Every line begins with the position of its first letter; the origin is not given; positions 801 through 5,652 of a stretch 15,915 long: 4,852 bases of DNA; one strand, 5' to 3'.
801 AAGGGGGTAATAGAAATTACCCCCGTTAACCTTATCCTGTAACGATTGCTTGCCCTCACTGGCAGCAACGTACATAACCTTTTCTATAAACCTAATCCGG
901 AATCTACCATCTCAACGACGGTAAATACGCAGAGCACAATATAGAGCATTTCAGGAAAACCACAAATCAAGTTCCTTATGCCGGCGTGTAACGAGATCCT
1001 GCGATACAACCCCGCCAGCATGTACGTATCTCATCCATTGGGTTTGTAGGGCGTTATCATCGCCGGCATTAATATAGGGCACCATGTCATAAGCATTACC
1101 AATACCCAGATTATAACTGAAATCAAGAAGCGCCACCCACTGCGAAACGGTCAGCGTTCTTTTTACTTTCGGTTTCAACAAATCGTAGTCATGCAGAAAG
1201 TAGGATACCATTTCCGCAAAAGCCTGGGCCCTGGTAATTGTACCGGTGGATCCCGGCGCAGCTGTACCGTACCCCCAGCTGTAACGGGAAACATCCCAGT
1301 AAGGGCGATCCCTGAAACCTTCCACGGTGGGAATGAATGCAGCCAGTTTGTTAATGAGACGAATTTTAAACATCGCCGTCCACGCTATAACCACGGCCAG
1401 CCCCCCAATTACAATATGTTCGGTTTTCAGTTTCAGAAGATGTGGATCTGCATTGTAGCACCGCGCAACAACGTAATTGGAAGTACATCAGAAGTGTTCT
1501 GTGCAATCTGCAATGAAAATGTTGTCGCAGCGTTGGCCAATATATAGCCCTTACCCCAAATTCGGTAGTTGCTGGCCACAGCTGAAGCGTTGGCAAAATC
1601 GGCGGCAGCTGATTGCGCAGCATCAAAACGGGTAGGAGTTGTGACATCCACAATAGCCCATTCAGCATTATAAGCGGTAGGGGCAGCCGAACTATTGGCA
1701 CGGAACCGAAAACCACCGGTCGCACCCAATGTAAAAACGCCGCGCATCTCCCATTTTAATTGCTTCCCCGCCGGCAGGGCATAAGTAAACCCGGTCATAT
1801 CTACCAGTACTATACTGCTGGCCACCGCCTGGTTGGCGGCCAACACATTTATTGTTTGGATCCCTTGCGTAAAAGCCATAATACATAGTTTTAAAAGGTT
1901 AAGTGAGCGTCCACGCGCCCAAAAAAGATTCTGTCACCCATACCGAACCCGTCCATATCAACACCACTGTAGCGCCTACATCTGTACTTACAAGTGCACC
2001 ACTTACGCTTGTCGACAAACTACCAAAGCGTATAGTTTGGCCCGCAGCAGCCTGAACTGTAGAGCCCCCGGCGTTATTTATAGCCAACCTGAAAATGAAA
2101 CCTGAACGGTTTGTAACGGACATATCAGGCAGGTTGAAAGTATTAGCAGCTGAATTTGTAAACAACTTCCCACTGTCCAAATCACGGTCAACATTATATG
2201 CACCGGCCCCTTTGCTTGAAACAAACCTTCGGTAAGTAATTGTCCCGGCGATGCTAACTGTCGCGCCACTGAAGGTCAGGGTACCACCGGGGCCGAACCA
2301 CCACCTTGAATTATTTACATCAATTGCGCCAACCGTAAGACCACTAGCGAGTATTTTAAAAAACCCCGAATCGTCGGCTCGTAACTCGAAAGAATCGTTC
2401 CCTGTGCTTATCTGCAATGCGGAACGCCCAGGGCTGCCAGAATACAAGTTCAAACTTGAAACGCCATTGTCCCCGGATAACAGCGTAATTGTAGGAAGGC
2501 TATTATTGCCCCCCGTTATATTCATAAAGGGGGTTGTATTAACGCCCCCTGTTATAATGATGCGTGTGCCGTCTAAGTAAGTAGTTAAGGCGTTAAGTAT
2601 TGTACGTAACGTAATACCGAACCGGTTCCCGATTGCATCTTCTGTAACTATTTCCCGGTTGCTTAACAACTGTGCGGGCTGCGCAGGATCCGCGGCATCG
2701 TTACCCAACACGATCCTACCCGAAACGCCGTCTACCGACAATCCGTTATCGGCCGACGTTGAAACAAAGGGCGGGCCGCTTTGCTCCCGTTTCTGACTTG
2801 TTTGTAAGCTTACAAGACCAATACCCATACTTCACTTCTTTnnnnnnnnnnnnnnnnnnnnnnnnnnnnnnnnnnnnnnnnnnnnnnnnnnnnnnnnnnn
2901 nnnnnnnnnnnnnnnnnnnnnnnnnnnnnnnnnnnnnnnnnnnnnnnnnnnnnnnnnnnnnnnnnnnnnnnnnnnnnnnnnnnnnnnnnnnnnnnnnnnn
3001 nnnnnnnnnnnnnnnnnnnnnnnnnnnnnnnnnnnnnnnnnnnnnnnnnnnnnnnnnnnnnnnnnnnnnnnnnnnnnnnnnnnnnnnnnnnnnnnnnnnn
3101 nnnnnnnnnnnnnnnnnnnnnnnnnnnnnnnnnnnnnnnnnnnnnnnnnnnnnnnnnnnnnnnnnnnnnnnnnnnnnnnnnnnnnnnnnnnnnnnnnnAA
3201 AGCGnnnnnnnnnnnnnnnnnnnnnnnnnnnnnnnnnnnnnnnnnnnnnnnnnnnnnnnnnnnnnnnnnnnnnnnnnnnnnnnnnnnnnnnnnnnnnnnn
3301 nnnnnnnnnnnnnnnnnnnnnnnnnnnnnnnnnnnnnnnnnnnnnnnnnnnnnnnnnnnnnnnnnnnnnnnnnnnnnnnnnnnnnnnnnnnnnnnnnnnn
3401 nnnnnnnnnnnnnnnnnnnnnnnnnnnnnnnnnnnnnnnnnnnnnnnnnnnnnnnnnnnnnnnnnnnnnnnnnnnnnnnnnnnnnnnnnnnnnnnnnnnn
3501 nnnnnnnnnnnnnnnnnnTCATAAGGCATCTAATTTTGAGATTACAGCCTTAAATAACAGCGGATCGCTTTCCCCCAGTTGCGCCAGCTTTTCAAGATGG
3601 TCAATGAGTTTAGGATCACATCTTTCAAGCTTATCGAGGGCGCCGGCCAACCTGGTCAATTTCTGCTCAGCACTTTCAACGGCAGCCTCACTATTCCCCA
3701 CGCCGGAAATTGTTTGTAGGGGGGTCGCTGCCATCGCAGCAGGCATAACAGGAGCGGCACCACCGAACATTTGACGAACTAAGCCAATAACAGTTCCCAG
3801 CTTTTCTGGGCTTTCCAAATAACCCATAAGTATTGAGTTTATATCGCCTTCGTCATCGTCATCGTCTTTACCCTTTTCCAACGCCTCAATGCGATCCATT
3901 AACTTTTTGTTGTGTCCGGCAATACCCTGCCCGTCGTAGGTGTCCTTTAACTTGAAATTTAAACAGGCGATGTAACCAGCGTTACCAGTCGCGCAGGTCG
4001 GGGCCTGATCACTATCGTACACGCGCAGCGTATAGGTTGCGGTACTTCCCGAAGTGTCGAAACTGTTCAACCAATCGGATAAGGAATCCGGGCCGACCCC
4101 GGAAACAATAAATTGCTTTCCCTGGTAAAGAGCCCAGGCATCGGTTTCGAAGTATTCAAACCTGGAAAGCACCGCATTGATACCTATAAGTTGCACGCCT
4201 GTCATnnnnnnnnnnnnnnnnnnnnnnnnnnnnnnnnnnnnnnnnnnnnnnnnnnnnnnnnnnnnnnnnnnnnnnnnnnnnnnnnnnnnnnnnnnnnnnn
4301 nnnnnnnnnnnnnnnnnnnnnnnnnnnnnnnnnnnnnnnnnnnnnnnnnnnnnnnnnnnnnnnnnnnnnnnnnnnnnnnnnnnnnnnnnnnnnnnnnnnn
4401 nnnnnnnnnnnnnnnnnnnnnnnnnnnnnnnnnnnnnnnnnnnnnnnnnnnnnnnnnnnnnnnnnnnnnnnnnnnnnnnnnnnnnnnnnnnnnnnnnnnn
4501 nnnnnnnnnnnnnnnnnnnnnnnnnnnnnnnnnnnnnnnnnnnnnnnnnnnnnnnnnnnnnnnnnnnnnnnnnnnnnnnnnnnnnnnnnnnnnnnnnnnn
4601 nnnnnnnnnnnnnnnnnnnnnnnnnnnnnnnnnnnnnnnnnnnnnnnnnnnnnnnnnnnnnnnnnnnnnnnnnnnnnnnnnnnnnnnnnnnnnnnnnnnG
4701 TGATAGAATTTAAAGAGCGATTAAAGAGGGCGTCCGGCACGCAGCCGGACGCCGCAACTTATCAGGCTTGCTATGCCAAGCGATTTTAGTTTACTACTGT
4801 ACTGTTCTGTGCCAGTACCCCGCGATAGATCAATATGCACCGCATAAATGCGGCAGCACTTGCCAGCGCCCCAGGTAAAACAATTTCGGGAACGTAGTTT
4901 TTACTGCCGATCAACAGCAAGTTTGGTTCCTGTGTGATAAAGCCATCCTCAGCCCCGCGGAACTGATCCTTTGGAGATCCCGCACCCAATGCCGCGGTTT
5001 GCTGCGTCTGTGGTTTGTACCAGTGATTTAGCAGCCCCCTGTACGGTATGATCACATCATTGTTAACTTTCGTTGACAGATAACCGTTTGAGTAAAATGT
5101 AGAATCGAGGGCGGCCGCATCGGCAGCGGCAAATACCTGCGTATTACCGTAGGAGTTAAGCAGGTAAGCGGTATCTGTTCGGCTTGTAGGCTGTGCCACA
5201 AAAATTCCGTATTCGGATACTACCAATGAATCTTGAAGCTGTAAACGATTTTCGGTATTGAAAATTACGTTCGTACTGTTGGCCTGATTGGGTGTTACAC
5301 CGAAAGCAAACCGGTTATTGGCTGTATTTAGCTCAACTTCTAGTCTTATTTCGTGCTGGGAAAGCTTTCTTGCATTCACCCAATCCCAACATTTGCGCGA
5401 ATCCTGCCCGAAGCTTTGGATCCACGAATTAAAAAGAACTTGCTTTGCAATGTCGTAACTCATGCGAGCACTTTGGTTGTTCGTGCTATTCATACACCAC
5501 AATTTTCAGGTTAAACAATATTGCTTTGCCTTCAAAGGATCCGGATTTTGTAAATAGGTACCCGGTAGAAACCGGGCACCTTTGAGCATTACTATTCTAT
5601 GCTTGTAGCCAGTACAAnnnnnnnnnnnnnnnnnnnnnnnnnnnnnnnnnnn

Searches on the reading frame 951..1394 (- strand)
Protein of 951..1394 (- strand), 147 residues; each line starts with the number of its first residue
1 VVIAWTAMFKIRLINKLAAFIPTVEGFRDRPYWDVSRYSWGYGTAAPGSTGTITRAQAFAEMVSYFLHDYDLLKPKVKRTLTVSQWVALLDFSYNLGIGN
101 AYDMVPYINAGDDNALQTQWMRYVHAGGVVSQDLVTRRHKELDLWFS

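Call 9: search_protein_families(library=phrogs, proteins=[window:951-1394:-], max_evalue=0.1)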
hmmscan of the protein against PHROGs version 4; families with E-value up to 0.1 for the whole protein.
window:951-1394:- (147 aa): 5 families
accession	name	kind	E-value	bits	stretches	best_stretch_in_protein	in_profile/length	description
phrog_7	-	lysis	3.5e-20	72.7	1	9-146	550-696/873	endolysin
phrog_7910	-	lysis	2.7e-06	28.9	1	86-143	30-89/96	endolysin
phrog_33083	-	lysis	1.1e-05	25.3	1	20-144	10-139/456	endolysin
phrog_10457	-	lysis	7.1e-05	23.9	1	63-147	13-95/95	endolysin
phrog_28234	-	lysis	0.084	12.9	1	80-146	149-220/372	endolysin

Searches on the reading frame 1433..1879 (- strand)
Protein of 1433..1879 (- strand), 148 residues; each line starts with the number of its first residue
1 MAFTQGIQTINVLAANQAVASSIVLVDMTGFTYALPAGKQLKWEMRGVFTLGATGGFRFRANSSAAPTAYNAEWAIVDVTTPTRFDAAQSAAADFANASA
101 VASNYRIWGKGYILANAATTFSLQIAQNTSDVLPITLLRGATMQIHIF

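Call 9: search_protein_families(library=phrogs, proteins=[window:1433-1879:-], max_evalue=0.1)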
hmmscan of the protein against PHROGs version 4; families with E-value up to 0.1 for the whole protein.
window:1433-1879:- (148 aa): 0 families

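Call 68: search_protein_families(library=pfam, proteins=[window:1433-1879:-], max_evalue=0.05)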
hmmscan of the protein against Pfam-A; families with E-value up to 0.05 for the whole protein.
window:1433-1879:- (148 aa): 1 family
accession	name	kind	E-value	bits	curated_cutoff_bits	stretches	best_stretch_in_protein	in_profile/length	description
PF07143.17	CrtC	-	0.033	15.3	22.5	1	61-127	33-101/168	CrtC N-terminal lipocalin domain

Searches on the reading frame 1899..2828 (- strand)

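Call 9: search_protein_families(library=phrogs, proteins=[window:1899-2828:-], max_evalue=0.1)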
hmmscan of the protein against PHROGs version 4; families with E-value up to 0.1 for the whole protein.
window:1899-2828:- (309 aa): 1 family
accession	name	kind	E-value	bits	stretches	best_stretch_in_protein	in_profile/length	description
phrog_613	-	head and packaging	0.00012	23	1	181-269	127-216/218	head protein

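Call 68: search_protein_families(library=pfam, proteins=[window:1899-2828:-], max_evalue=0.05)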
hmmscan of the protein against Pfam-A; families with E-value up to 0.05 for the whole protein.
window:1899-2828:- (309 aa): 0 families

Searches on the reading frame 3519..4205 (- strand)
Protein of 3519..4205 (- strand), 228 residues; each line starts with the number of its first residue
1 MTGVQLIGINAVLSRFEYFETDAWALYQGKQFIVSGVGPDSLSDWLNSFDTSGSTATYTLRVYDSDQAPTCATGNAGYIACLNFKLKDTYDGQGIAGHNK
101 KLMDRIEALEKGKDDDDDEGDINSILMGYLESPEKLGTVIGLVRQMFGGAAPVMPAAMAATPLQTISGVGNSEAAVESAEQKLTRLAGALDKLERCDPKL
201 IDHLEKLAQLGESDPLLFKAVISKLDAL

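Call 9: search_protein_families(library=phrogs, proteins=[window:3519-4205:-], max_evalue=0.1)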
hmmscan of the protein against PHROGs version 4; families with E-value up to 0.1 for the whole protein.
window:3519-4205:- (228 aa): 0 families

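Call 68: search_protein_families(library=pfam, proteins=[window:3519-4205:-], max_evalue=0.05)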
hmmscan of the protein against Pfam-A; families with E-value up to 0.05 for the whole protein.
window:3519-4205:- (228 aa): 1 family
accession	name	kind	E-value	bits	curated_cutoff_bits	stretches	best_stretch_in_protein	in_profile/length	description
PF16526.10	CLZ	-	0.018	15.8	26.7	0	171-206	21-56/71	C-terminal leucine zipper domain of cyclic nucleotide-gated channels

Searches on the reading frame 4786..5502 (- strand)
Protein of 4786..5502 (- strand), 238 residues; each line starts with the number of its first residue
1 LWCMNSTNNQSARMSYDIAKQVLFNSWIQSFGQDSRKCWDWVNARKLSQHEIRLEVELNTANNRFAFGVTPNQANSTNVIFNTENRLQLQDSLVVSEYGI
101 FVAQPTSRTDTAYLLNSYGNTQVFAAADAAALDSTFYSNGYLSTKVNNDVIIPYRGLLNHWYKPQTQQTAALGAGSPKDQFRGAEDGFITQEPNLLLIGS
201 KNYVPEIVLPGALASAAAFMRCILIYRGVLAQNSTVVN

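Call 9: search_protein_families(library=phrogs, proteins=[window:4786-5502:-], max_evalue=0.1)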
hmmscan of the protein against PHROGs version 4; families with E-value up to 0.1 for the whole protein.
window:4786-5502:- (238 aa): 0 families

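Call 60: find_homologous_proteins(query=window:4786-5493:-)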
Query window:4786-5493:- (235 aa): 645 proteins with E <= 0.001 among 2375 candidates; the best 120 are listed.
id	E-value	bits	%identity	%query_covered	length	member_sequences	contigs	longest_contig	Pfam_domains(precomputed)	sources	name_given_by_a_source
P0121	1.1e-149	514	98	100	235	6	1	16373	-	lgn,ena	-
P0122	1.0e-133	462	87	100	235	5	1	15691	-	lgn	-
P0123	1.7e-133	461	87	100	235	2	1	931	-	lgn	-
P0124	3.5e-133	460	86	100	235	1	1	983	-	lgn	-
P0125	5.4e-133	460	89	100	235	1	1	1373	-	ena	-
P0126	2.1e-132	458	87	100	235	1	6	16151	-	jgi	jgi:hypothetical protein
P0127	1.2e-131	455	86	100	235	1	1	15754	-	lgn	-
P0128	1.4e-131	455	88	100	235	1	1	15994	-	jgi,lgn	jgi:hypothetical protein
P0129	2.5e-131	454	87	100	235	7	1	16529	-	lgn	-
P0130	3.1e-131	454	88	100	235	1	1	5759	-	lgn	-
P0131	4.2e-131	453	86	100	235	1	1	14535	-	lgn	-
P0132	4.9e-131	453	88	100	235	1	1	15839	-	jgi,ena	-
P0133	7.1e-131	453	87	100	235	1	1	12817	-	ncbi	-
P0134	9.5e-131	452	87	100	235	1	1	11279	-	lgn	-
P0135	1.2e-130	452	85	100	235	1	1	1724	-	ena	-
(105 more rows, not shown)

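Call 67: predict_structure(alignment_id=A2)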
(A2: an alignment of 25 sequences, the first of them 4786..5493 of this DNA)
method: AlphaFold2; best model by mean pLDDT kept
length: 235 residues; sequences in the alignment: 25
mean_pLDDT: 38.7   pTM: 0.31
mean pLDDT of the five models: 38.7, 37.4, 35.7, 35.5, 35.0
residues with pLDDT >= 90: 0; 70-90: 18; 50-70: 14; < 50: 203
segments of 3 or more residues with pLDDT < 50: 1-13, 44-57, 60-235
pLDDT, mean of each block of 10 residues (from residue 1): 33 53 74 80 46 47 42 28 30 39 44 31 26 30 38 28 29 29 24 28 42 46 34 22
secondary structure, 60 per line:
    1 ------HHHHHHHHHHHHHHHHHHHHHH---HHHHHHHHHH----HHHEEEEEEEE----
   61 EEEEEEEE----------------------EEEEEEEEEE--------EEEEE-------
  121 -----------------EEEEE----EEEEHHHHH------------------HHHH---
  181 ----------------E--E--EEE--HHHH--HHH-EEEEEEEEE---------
elements in order: H7-28 H32-41 E49-56 E61-68 E91-100 E109-113 E138-142 E147-150 H151-155 H174-177 E203-205 H208-211 E218-226
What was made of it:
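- Tried and rejected: The AlphaFold model of the 235-aa capsid candidate is unusable (pLDDT 38.7, call 67).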

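Call 68: search_protein_families(library=pfam, proteins=[window:4786-5493:-], max_evalue=0.05)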
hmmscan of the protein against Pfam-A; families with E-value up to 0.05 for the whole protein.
window:4786-5493:- (235 aa): 0 families
